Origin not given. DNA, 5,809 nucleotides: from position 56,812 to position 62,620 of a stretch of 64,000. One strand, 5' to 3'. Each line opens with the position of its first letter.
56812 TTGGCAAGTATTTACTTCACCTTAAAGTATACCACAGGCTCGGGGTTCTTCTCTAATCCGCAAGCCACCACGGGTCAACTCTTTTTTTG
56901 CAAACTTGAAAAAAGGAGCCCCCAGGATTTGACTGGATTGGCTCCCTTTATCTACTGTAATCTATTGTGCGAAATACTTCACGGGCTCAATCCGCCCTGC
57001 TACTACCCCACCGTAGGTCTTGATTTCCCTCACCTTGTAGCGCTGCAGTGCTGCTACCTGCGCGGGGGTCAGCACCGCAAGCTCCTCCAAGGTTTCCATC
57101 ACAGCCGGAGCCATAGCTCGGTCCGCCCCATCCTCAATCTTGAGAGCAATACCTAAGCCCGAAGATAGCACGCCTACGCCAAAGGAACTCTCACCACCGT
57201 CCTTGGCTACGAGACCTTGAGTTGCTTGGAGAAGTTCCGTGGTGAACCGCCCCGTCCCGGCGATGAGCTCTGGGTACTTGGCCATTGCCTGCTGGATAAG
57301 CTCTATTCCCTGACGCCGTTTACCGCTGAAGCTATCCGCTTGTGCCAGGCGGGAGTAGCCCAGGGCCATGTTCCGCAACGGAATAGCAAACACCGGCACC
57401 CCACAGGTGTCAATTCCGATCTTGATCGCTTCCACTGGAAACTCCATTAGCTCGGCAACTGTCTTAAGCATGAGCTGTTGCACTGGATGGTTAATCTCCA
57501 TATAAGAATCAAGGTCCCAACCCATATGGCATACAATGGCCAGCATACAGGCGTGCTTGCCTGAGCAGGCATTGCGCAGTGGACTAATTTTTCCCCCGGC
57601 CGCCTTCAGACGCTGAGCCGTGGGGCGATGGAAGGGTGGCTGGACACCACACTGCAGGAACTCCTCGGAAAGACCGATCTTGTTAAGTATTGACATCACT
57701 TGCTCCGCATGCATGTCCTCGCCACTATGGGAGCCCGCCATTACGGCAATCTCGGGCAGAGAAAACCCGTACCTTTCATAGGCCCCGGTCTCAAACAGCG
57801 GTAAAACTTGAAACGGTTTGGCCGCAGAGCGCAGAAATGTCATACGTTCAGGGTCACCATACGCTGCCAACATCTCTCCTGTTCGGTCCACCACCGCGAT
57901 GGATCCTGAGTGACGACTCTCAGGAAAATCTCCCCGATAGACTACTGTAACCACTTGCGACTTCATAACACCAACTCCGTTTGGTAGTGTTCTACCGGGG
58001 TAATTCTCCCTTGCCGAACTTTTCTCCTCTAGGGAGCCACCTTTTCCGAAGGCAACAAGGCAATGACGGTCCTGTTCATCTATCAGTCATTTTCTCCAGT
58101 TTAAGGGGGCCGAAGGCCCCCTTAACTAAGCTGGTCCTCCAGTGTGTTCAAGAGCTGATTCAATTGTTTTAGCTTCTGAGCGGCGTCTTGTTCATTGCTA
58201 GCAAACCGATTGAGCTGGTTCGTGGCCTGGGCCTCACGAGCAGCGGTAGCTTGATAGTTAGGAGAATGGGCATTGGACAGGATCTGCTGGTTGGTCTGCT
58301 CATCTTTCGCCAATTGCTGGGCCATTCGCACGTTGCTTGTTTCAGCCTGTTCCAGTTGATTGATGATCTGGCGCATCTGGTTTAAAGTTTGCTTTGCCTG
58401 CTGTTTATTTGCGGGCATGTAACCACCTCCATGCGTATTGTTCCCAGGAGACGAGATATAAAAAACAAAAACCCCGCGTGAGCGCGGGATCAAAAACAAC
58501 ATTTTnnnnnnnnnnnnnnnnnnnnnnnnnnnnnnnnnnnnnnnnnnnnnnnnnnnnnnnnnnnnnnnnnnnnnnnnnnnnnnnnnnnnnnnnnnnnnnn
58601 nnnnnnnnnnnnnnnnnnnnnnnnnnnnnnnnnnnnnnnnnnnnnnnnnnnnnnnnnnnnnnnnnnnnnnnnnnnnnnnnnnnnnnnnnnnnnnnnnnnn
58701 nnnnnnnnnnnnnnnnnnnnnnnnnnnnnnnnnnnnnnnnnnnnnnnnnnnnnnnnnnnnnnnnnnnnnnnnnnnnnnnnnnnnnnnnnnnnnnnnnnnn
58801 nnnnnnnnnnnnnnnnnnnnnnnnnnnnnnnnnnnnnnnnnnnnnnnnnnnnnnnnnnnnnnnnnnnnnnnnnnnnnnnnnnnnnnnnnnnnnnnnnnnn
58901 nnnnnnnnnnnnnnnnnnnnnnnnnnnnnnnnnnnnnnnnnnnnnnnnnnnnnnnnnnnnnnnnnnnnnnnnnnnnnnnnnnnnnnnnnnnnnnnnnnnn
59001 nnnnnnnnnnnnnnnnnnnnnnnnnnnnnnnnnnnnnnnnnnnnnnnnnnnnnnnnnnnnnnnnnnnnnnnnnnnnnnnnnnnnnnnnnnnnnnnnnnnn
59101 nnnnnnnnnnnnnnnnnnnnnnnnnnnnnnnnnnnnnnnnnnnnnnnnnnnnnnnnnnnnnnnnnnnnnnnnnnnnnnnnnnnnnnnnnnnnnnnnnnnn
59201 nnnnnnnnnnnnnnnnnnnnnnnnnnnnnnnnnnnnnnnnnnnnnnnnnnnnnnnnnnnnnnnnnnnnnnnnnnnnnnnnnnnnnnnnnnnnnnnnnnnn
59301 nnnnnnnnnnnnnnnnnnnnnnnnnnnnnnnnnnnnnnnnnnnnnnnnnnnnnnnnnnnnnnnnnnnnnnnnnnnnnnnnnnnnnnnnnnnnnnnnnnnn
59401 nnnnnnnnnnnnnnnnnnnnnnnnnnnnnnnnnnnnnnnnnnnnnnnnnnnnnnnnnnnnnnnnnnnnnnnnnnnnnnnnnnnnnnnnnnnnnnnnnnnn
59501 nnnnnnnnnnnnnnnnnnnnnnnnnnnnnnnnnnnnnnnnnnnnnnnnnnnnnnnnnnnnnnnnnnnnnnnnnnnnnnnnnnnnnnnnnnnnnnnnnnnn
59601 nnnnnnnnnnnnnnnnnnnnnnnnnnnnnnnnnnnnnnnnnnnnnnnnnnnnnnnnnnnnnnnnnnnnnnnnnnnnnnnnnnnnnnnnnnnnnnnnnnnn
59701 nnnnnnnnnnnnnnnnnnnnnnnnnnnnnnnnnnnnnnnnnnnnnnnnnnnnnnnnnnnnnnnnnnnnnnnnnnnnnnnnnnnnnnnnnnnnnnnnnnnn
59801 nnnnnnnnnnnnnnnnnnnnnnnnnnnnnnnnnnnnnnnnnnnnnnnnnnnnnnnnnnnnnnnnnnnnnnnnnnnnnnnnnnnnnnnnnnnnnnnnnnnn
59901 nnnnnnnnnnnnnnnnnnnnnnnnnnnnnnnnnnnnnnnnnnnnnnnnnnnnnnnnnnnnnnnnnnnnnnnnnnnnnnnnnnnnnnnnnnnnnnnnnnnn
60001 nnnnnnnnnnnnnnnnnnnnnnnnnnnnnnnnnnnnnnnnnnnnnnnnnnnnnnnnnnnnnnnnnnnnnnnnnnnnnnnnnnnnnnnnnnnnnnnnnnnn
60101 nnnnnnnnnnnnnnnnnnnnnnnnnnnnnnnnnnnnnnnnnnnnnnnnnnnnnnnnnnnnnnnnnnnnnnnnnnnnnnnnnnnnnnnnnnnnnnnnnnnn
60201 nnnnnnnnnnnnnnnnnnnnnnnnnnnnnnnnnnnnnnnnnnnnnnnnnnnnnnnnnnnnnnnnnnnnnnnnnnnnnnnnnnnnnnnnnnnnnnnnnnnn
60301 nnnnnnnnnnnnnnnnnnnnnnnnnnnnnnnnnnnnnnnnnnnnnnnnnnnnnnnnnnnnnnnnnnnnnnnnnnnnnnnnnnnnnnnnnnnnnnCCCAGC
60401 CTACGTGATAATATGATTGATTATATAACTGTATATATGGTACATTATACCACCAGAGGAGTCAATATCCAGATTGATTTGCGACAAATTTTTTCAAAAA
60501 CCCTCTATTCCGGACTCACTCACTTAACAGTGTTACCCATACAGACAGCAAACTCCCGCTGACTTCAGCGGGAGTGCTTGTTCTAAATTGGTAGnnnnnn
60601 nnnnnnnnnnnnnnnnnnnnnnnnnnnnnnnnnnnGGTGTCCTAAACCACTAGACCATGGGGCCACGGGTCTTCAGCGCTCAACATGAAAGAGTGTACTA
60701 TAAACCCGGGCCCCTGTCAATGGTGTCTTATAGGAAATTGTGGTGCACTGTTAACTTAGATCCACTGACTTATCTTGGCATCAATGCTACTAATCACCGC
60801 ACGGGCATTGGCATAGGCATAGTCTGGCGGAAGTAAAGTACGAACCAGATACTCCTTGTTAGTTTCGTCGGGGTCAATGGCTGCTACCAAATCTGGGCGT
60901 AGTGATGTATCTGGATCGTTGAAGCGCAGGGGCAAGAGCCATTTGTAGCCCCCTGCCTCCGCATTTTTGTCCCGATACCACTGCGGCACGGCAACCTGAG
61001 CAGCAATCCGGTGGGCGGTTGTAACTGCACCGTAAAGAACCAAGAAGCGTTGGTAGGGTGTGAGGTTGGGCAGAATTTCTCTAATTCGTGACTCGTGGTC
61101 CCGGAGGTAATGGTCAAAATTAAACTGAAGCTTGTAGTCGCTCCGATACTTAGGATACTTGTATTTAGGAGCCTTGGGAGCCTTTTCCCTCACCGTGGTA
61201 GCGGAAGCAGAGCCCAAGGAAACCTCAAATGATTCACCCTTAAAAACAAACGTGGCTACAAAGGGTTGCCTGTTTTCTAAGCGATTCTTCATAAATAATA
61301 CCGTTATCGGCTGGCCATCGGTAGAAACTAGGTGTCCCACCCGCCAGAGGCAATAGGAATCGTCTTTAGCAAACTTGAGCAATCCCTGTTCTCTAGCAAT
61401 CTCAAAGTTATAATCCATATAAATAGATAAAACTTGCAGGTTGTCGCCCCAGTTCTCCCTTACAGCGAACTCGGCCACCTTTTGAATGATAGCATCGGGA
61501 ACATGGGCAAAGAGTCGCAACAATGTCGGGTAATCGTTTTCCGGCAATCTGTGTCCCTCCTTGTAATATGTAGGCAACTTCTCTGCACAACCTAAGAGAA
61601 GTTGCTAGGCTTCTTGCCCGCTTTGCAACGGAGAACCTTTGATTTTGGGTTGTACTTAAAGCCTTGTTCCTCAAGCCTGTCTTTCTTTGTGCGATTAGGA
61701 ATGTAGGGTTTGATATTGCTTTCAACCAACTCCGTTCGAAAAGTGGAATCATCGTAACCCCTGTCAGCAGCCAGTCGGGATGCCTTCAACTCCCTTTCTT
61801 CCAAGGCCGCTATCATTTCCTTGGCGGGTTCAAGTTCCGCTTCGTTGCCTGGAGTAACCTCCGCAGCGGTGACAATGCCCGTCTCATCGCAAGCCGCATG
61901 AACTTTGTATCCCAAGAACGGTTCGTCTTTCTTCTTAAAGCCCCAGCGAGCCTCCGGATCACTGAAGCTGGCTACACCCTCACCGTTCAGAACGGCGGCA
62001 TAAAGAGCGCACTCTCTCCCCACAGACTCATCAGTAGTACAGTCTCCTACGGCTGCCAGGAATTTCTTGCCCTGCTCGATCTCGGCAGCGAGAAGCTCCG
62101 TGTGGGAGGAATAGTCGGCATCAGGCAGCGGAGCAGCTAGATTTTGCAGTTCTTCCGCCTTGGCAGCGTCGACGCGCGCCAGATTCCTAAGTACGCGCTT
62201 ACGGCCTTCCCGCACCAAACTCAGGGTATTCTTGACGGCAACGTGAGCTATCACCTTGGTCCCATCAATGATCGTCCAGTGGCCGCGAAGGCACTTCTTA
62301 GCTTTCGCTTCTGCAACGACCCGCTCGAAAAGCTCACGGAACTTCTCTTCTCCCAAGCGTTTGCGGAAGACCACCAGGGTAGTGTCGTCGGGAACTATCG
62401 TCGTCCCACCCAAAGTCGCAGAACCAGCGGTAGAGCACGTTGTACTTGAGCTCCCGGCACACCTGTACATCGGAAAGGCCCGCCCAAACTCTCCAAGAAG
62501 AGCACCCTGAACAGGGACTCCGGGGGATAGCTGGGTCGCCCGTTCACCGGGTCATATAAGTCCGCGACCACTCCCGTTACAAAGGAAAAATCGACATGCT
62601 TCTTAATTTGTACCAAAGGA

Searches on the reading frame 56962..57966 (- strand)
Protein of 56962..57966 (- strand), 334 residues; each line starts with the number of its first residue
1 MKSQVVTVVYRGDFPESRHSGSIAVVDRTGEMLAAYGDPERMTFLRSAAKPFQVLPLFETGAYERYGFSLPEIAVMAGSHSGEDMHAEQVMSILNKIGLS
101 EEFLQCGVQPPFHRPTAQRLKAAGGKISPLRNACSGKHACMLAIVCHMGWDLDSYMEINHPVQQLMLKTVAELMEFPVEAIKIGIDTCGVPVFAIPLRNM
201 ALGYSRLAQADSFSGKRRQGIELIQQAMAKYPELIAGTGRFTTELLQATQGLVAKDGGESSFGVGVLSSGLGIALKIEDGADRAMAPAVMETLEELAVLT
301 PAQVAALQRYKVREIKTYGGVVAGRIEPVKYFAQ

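Call 41: search_protein_families(library=pfam, proteins=[window:56962-57966:-], max_evalue=0.00001)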
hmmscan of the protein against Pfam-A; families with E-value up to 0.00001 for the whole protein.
window:56962-57966:- (334 aa): 1 family
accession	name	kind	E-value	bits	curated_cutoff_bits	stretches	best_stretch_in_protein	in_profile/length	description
PF06089.17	Asparaginase_II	-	2e-113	379.1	25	1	9-327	3-321/322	L-asparaginase II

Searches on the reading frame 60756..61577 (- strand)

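Call 41: search_protein_families(library=pfam, proteins=[window:60756-61577:-], max_evalue=0.00001)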
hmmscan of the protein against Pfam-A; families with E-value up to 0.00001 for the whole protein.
window:60756-61577:- (273 aa): 1 family
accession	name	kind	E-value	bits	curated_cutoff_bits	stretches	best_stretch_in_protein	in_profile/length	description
PF12873.12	DUF3825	-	1.6e-18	67.7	27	1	36-262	3-232/238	Domain of unknown function (DUF3825)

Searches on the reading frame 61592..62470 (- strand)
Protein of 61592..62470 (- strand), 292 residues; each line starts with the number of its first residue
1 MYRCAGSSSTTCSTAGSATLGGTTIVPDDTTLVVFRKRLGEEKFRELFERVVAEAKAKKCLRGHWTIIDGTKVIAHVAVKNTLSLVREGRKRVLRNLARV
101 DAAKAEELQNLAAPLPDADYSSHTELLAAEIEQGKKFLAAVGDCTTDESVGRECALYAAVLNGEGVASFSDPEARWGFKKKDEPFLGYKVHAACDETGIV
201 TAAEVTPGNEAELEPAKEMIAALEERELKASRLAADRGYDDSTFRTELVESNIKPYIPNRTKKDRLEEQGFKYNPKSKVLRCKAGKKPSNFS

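Call 96: find_encoding_contigs(protein=window:61592-62470:-, flank=10000, max_places=1)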
Protein window:61592-62470:- (292 aa): no gene with exactly this product is on record in the collection.
